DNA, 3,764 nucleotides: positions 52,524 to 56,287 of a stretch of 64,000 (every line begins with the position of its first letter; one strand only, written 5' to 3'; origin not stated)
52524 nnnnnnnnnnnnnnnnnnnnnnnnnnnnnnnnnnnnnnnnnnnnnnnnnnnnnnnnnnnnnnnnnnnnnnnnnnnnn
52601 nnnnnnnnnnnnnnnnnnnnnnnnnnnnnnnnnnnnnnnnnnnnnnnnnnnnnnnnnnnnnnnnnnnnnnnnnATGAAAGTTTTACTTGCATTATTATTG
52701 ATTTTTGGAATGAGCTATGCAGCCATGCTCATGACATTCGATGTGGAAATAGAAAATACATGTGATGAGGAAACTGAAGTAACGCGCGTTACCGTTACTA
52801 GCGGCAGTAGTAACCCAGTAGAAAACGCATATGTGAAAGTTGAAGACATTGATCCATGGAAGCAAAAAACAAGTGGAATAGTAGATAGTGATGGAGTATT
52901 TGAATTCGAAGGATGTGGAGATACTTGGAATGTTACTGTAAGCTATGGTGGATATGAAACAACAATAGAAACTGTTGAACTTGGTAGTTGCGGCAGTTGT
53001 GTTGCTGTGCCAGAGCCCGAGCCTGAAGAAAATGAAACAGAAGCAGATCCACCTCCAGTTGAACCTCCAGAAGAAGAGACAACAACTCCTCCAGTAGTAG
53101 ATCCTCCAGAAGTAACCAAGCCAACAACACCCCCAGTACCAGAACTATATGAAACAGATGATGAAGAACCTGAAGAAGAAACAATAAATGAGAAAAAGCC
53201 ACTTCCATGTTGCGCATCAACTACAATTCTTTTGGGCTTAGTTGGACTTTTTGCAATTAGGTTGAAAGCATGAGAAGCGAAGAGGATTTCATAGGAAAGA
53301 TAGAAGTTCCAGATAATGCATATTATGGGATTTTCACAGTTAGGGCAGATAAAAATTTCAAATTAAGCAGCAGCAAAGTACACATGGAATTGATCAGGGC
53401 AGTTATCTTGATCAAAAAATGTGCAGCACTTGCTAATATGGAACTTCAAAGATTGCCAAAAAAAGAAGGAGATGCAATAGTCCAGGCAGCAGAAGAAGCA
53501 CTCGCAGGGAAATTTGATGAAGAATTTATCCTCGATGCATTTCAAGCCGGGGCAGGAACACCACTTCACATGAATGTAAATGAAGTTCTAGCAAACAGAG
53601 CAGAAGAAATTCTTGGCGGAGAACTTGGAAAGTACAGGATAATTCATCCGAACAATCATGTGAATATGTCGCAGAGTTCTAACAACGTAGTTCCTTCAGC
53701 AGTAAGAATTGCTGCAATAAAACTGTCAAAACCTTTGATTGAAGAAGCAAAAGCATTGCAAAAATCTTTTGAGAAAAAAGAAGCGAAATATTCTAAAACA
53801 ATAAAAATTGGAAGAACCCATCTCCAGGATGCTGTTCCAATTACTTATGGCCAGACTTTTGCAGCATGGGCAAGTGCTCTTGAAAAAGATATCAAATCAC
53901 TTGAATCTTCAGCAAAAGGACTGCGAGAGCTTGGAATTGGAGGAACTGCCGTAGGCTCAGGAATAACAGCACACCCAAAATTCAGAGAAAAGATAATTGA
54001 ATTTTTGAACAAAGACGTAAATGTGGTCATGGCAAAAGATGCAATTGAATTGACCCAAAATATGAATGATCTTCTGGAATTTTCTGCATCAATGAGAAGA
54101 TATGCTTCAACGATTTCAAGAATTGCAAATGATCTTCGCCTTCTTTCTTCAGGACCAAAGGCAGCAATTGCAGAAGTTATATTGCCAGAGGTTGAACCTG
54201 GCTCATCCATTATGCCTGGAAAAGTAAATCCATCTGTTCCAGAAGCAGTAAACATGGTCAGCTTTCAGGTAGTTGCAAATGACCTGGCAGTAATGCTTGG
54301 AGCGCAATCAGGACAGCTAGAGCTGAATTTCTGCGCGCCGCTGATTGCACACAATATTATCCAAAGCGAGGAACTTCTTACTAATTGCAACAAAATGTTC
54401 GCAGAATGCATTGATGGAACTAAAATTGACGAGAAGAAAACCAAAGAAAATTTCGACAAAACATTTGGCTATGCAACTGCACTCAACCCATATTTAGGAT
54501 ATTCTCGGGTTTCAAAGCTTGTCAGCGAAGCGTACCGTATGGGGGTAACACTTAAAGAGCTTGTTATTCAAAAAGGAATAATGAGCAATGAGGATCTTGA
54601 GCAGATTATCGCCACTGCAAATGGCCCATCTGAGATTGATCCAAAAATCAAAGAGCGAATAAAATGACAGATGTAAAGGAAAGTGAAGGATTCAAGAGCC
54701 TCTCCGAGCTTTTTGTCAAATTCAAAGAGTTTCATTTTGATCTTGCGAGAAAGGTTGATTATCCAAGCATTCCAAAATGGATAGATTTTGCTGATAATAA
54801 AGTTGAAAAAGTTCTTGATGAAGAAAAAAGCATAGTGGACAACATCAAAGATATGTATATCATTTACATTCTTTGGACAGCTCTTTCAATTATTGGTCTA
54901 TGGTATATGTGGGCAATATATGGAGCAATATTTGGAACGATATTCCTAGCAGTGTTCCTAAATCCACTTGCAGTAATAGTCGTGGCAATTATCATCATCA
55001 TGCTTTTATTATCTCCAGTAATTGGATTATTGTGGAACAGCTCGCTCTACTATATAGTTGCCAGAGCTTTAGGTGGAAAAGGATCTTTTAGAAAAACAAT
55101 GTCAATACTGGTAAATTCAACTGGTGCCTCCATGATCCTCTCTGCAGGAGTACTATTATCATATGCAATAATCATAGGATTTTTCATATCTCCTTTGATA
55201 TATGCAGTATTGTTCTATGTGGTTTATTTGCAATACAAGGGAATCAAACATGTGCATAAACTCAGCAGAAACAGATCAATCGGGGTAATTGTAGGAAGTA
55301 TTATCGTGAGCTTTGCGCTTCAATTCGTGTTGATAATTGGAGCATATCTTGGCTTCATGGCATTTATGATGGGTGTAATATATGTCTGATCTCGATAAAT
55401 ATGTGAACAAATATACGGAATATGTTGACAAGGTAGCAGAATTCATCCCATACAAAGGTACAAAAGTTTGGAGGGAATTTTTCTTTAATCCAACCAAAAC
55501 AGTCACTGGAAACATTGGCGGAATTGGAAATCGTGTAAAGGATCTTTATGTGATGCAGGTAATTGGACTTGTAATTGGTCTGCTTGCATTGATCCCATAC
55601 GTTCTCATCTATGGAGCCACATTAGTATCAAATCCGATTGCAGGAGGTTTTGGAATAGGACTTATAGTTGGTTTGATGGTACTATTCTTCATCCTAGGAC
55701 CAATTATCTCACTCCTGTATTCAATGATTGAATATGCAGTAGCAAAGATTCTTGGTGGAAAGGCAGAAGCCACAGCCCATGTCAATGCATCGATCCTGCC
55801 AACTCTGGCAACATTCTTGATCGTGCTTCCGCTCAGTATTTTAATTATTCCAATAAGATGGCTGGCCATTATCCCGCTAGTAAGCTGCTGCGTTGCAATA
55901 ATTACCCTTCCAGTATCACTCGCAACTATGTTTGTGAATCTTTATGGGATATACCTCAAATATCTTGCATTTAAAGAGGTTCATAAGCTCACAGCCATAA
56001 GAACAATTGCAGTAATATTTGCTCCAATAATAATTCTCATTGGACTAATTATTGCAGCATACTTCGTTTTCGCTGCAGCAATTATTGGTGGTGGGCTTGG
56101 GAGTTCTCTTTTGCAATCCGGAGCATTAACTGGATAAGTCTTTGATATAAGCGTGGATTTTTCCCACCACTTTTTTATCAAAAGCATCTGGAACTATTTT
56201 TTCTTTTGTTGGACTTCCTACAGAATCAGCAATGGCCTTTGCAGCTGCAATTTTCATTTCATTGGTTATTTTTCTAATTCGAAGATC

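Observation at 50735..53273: Surface-protein cluster whose three paralogs end in a Cys-containing C-terminal tripartite sorting signal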

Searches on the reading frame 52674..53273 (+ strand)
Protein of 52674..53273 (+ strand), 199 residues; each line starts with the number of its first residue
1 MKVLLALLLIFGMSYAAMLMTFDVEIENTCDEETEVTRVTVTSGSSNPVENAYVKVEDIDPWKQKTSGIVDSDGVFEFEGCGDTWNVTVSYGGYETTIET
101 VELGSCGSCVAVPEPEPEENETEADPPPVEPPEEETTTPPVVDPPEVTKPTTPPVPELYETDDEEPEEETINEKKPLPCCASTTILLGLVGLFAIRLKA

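Call 3: search_protein_families(library=ncbifam, proteins=[window:52674-53273:+], max_evalue=10)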
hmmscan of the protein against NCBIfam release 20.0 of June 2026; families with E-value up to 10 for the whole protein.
window:52674-53273:+ (199 aa): 0 families

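Call 4: search_protein_families(library=pfam, proteins=[window:52674-53273:+], max_evalue=10)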
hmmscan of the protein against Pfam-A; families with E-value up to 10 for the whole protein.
window:52674-53273:+ (199 aa): 3 families
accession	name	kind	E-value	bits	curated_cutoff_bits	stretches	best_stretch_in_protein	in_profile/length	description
PF13620.12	CarboxypepD_reg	-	2.7e-07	31.3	32.3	1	38-103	3-69/82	Carboxypeptidase regulatory-like domain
PF13715.12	CarbopepD_reg_2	-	0.0092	16.4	32.2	1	41-103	5-64/88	CarboxypepD_reg-like domain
PF24068.1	TPD1_C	-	0.1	13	27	1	20-46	20-45/98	Tapetum determinant 1, C-terminal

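Call 29: find_homologous_proteins(query=window:52674-53273:+, max_evalue=0.01)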
Query window:52674-53273:+ (199 aa): 13 proteins with E <= 0.01 among 1497 candidates.
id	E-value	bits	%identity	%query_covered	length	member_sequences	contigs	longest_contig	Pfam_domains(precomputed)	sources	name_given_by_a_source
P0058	1.6e-125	434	100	100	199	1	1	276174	PF13620.13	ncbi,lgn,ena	-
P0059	7.7e-111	387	88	100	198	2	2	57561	PF13620.13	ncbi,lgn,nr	ncbi:carboxypeptidase-like regulatory domain-containing protein [Candidatus Micrarchaeota archaeon]|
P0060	1.1e-99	350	82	99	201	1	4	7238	PF13620.13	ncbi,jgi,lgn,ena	-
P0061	4.0e-91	322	81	86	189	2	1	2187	PF13620.13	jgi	-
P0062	8.0e-61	223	54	98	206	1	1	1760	-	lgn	-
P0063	4.1e-54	201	51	96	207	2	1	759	-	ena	-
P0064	1.3e-51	193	45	99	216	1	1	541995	-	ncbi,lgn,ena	-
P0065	2.8e-51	192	48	99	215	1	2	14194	PF13715.13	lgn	-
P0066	5.6e-51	191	46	100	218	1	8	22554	-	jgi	jgi:hypothetical protein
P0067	7.0e-51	191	47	89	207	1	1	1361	PF13620.13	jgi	jgi:hypothetical protein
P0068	2.3e-50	189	50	99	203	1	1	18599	PF13620.13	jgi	jgi:hypothetical protein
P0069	1.5e-48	183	65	55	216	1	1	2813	-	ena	-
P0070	9.0e-34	135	42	100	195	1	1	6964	PF13715.13,PF13620.13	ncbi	-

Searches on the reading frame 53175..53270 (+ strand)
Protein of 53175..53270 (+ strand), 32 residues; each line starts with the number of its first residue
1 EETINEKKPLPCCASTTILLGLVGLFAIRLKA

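Call 8: search_protein_families(library=ncbifam, proteins=[window:53175-53270:+, window:53193-53270:+], max_evalue=10)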
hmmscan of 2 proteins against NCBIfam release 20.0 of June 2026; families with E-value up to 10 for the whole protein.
seq(32 aa): 0 families

seq(26 aa): 0 families

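Call 70: search_protein_families(library=ncbifam, proteins=[window:53175-53270:+], max_evalue=10)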
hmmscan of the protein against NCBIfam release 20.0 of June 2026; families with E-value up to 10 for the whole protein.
seq(32 aa): 0 families

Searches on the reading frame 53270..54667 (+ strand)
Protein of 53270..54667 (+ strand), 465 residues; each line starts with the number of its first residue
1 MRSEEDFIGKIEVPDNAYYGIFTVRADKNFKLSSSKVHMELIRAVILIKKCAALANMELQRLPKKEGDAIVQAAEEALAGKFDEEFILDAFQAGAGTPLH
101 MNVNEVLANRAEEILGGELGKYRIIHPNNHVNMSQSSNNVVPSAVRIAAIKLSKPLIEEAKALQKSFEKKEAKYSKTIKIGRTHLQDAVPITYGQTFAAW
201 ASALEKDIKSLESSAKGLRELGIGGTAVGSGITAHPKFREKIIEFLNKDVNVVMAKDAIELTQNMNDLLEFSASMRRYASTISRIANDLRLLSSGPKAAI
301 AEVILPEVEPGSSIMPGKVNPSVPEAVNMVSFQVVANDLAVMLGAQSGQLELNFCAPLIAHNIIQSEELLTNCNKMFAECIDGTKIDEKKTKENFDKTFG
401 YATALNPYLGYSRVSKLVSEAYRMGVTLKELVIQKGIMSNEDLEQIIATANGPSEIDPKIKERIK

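Call 3: search_protein_families(library=ncbifam, proteins=[window:53270-54667:+], max_evalue=10)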
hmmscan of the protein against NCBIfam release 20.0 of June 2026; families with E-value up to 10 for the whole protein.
window:53270-54667:+ (465 aa): 20 families
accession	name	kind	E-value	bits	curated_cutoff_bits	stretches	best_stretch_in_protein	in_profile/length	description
NF008909.0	PRK12273.1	subfamily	1.9e-170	567.8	510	1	1-451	5-460/474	aspartate ammonia-lyase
TIGR00839.1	aspA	equivalog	4.7e-145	484.1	681.2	1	2-451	1-455/468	aspartate ammonia-lyase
NF011092.0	PRK14515.1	subfamily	3e-139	464.9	876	1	2-448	12-461/479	aspartate ammonia-lyase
TIGR00979.1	fumC_II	equivalog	4.5e-138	460.8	664.75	1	1-448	1-452/458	class II fumarate hydratase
NF009089.0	PRK12425.1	equivalog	1.2e-109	367.2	840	1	2-447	3-452/464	class II fumarate hydratase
TIGR00838.1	argH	equivalog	1.5e-21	77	279.5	1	129-444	99-416/455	argininosuccinate lyase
TIGR00928.1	purB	equivalog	9.4e-21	74.1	326.2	1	129-337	89-291/436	adenylosuccinate lyase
NF008964.0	PRK12308.1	equivalog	2e-19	69.4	657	1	132-436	104-399/624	argininosuccinate lyase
TIGR02426.1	protocat_pcaB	equivalog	7.9e-16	57.9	355.75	1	129-333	91-287/338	3-carboxy-cis,cis-muconate cycloisomerase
NF006554.0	PRK09053.1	equivalog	1.7e-15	56.8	595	1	130-402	102-369/453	3-carboxy-cis,cis-muconate cycloisomerase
NF052536.2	CoM_syn_XcbD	exception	1.4e-14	53.7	600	1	151-421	121-392/443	3-sulfopropionylcysteine synthase XcbD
NF002563.0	PRK02186.1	subfamily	1.9e-12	46.3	625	1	182-409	561-782/890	argininosuccinate lyase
NF004631.0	PRK05975.1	equivalog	1.1e-10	41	371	1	129-326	100-287/352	3-carboxy-cis,cis-muconate cycloisomerase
NF005000.0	PRK06389.1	equivalog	1.5e-10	40.7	388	1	134-331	103-289/434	argininosuccinate lyase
NF005218.0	PRK06705.1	equivalog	1.8e-10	40.2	883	1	75-330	54-302/502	argininosuccinate lyase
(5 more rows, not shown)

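Call 4: search_protein_families(library=pfam, proteins=[window:53270-54667:+], max_evalue=10)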
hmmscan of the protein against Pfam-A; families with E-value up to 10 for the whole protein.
window:53270-54667:+ (465 aa): 2 families
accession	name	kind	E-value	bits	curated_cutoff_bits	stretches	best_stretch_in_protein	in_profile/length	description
PF00206.25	Lyase_1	-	3.5e-83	280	27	1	9-335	1-311/312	Lyase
PF10415.14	FumaraseC_C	-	1.2e-12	48.5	32.5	1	402-448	2-48/54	Fumarase C C-terminus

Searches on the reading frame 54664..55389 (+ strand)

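Call 19: search_protein_families(library=pfam, proteins=[window:54664-55389:+], max_evalue=0.1)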
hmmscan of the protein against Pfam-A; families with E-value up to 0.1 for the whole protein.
window:54664-55389:+ (241 aa): 1 family
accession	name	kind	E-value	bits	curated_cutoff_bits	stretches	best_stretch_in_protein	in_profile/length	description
PF04893.22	Yip1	-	9.5e-08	32.5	28.6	1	67-223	24-172/173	Yip1 domain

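Call 66: search_protein_families(library=ncbifam, proteins=[window:54664-55389:+], max_evalue=1)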
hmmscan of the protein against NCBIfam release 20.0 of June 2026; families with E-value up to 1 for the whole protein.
window:54664-55389:+ (241 aa): 0 families

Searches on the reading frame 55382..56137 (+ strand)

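Call 19: search_protein_families(library=pfam, proteins=[window:55382-56137:+], max_evalue=0.1)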
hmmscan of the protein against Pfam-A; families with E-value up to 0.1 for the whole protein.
window:55382-56137:+ (251 aa): 1 family
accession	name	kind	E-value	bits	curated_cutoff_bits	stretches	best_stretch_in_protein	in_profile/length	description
PF04893.22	Yip1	-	0.00042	20.7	28.6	1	54-224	20-171/173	Yip1 domain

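Call 66: search_protein_families(library=ncbifam, proteins=[window:55382-56137:+], max_evalue=1)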
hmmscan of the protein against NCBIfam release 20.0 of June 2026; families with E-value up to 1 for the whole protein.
window:55382-56137:+ (251 aa): 0 families
